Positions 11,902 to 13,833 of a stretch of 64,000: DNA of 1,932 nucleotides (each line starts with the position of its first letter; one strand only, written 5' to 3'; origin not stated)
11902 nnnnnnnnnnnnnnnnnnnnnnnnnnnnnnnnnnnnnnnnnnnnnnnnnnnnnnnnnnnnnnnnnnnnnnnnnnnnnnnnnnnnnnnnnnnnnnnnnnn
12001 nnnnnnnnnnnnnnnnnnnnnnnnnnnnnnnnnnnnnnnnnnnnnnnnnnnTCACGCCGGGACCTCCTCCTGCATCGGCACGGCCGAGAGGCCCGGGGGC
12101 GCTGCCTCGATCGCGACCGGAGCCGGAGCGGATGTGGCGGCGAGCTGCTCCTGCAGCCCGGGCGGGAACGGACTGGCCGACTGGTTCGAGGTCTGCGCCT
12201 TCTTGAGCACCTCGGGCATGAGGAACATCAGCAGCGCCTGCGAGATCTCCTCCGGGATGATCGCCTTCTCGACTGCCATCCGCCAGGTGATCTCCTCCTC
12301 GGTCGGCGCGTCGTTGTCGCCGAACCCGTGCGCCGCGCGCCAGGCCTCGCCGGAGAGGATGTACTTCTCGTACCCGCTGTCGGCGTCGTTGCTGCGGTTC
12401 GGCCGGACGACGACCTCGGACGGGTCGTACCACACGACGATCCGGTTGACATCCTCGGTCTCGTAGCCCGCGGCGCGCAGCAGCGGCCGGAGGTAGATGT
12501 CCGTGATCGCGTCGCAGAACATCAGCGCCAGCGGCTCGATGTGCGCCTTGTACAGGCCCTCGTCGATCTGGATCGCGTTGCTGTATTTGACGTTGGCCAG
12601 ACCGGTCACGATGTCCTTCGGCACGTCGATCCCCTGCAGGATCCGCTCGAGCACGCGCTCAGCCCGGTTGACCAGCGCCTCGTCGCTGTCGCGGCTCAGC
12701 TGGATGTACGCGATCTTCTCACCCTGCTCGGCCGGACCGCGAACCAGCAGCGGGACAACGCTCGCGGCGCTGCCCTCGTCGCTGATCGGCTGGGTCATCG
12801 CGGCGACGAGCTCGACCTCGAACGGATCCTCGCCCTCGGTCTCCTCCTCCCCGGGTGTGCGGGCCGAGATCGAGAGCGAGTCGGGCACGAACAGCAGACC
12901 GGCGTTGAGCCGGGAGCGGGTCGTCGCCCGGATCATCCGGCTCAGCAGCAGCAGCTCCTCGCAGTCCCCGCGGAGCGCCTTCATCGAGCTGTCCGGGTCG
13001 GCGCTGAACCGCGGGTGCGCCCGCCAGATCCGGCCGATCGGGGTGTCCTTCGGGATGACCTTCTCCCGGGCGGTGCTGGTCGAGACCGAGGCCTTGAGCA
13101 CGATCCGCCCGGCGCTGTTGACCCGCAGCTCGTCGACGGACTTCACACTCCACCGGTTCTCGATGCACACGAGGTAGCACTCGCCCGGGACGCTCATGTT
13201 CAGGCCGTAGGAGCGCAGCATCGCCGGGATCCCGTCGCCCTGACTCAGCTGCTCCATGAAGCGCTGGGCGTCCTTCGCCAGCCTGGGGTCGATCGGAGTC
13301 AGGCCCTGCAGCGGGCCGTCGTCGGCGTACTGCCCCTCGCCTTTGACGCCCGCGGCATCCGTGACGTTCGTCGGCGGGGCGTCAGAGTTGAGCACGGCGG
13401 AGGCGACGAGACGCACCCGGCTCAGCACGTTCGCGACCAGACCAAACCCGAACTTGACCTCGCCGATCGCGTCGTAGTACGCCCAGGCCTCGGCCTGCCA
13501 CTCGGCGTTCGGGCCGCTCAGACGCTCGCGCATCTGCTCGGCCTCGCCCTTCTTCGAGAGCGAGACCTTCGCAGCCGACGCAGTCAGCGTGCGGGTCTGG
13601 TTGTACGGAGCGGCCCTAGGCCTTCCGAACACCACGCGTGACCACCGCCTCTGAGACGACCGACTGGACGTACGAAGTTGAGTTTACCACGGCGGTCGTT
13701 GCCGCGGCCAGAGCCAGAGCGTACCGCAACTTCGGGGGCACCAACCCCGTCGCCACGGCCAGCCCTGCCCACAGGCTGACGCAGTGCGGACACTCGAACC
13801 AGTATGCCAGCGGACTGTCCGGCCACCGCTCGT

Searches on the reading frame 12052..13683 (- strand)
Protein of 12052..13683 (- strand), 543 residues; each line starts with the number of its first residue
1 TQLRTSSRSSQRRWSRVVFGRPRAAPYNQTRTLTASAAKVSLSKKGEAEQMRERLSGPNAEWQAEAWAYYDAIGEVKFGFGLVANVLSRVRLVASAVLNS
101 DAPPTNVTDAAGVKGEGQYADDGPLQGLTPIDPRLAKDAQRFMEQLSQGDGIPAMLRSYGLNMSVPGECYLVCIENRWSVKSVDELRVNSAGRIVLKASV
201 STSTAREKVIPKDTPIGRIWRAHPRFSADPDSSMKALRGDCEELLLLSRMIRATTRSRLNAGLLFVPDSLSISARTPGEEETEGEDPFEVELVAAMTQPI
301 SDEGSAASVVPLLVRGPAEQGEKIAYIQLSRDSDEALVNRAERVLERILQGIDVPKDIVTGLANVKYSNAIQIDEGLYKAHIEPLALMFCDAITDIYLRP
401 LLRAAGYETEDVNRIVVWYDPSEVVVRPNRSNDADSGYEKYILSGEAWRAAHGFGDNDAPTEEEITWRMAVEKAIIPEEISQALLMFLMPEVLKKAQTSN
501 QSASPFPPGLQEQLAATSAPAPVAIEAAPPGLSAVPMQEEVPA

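Call 11: search_protein_families(library=pfam, proteins=[window:12052-13683:-], max_evalue=0.001)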
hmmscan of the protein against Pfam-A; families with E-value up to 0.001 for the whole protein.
window:12052-13683:- (543 aa): 0 families

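Call 50: search_protein_families(library=phrogs, proteins=[window:12052-13683:-], max_evalue=0.00001)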
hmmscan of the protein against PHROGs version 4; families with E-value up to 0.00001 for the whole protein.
window:12052-13683:- (543 aa): 1 family
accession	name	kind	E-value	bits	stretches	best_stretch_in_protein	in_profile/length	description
phrog_776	-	head and packaging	2e-105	354.8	1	20-530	10-503/620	portal protein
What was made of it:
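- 12052..13683 (-): Portal protein gene, immediately upstream of the giant gene. phrog_776 portal, E 2e-105 (call 50).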

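Call 56: find_related_loci(query=window:12052-13683:-, collection=viral_contigs, flank=10000)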
Query window:12052-13683:- (543 aa) in viral_contigs; peptide patterns used: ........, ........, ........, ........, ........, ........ (x = any residue, [..] = any of these).
26 stretches matched a pattern, but none encodes a relative of the query by tblastn (E <= 1e-3).
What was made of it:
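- Tried and rejected: IMG/VR scan with the portal protein (call 56).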
